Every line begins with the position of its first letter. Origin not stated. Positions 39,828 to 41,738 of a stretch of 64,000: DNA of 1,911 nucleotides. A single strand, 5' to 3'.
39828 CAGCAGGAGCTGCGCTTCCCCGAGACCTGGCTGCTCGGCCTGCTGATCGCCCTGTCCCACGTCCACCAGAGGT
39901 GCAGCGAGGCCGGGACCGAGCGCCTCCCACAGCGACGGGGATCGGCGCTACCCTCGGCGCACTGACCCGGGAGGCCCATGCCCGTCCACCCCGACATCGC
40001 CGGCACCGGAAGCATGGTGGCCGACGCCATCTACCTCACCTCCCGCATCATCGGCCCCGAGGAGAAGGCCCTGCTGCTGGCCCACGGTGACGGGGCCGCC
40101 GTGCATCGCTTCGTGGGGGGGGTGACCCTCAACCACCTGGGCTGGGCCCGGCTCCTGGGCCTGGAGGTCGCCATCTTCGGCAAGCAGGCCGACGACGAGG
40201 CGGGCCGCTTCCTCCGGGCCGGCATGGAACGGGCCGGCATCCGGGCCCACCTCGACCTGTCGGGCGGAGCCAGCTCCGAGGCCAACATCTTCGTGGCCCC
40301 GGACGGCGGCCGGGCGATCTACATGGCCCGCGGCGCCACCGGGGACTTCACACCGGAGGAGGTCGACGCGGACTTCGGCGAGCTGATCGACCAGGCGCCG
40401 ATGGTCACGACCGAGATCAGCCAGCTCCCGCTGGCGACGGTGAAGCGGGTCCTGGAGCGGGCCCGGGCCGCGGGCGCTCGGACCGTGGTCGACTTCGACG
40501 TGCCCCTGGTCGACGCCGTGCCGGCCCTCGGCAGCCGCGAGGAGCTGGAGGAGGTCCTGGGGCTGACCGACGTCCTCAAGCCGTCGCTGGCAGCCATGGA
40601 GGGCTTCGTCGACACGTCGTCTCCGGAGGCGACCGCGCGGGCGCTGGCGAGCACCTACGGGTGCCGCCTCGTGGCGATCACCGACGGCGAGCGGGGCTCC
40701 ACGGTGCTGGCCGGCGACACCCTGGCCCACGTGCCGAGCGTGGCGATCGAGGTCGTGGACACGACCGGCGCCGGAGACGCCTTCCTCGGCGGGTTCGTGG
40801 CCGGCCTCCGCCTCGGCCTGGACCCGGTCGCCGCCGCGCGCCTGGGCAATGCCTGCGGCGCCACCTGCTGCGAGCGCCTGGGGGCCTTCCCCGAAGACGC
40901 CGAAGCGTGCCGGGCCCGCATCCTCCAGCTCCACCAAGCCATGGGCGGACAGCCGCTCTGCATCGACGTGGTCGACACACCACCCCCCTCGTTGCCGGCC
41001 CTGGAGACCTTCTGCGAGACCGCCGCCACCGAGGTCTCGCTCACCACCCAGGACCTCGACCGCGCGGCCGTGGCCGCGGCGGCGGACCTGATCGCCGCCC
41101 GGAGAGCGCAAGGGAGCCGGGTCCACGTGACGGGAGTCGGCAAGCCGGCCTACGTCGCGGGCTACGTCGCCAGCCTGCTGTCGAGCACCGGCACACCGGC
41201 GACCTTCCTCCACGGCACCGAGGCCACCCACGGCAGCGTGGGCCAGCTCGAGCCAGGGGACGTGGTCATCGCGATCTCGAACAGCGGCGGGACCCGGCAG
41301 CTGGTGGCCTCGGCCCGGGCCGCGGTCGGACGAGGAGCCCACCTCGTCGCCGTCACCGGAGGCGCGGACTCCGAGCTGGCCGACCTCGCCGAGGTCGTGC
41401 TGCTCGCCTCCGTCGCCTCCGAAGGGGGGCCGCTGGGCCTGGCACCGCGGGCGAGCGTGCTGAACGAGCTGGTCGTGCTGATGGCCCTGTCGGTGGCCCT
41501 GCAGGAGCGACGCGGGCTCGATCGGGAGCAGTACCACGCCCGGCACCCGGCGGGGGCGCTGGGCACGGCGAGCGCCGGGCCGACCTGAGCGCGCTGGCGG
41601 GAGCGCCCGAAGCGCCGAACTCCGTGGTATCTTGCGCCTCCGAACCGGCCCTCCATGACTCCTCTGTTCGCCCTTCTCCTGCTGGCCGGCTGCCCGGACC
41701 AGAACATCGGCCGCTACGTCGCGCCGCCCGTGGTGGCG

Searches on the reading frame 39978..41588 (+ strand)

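Call 10: search_protein_families(library=ncbifam, proteins=[window:39978-41588:+], max_evalue=0.0001)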
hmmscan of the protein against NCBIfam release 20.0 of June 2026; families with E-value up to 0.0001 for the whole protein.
window:39978-41588:+ (536 aa): 33 families (the best 25 are shown)
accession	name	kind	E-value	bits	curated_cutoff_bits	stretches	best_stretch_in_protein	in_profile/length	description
TIGR00393.1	kpsF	subfamily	1.7e-33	116.4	203.7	1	381-530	2-151/268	KpsF/GutQ family sugar-phosphate isomerase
NF008581.0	PRK11543.1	equivalog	6.3e-31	107.6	481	1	354-530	21-193/321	arabinose-5-phosphate isomerase GutQ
NF008141.0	PRK10892.1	equivalog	1.2e-30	106.9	505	1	380-530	50-200/328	arabinose-5-phosphate isomerase KdsD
TIGR02152.1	D_ribokin_bact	equivalog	2.9e-27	95.8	299.65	1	11-303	5-286/298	ribokinase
TIGR04382.1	myo_inos_iolC_N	equivalog_domain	3e-27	95.7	300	1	43-303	30-295/309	5-dehydro-2-deoxygluconokinase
NF053626.1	RibKinHalex1628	equivalog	2.5e-17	63.3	330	1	58-303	49-278/293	ATP-dependent ribose-1-phosphate kinase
NF006957.1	PRK09434.1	equivalog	2.3e-16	60.2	450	1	54-296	35-285/302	fructokinase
NF008353.0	PRK11142.1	equivalog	3.2e-16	59.7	341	1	57-305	50-291/307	ribokinase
TIGR02198.1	rfaE_dom_I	equivalog_domain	8.7e-15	54.6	345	1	206-303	200-302/315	D-glycero-beta-D-manno-heptose-7-phosphate kinase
NF041332.1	KDG_KDGal_kin_Halo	equivalog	1.2e-14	54.5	440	1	56-291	42-285/320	bifunctional 2-dehydro-3-deoxygluconokinase/2-dehydro-3-deoxygalactonokinase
NF049991.1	TagKinase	equivalog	3e-14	52.6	420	1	80-303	79-301/321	tagatose kinase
TIGR03168.1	1-PFK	subfamily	3.9e-14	52.3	216.4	1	153-299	144-283/305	hexose kinase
TIGR03127.2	RuMP_HxlB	equivalog_domain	1.5e-13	51.1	160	1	350-523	5-174/178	6-phospho-3-hexuloisomerase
TIGR03828.1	pfkB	equivalog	1e-12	47.7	292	1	153-302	144-286/305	1-phosphofructokinase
NF007321.0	PRK09813.1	equivalog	1.1e-11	44.7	247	1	226-303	183-260/261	fructoselysine 6-kinase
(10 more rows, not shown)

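Call 11: search_protein_families(library=pfam, proteins=[window:39978-41588:+], max_evalue=0.001)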
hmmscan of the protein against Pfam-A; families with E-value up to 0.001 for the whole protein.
window:39978-41588:+ (536 aa): 4 families
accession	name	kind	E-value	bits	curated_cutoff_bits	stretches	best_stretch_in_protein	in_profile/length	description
PF00294.29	PfkB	-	1.6e-39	136.5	25.8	1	36-303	26-295/302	pfkB family carbohydrate kinase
PF01380.27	SIS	-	1.8e-16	60.5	25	1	380-506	6-130/131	SIS domain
PF13580.11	SIS_2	-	6e-08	33.2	27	1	423-461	100-138/138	SIS domain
PF25270.1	Khk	-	0.00086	19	35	0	216-309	265-357/365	Prokaryotic ketohexokinase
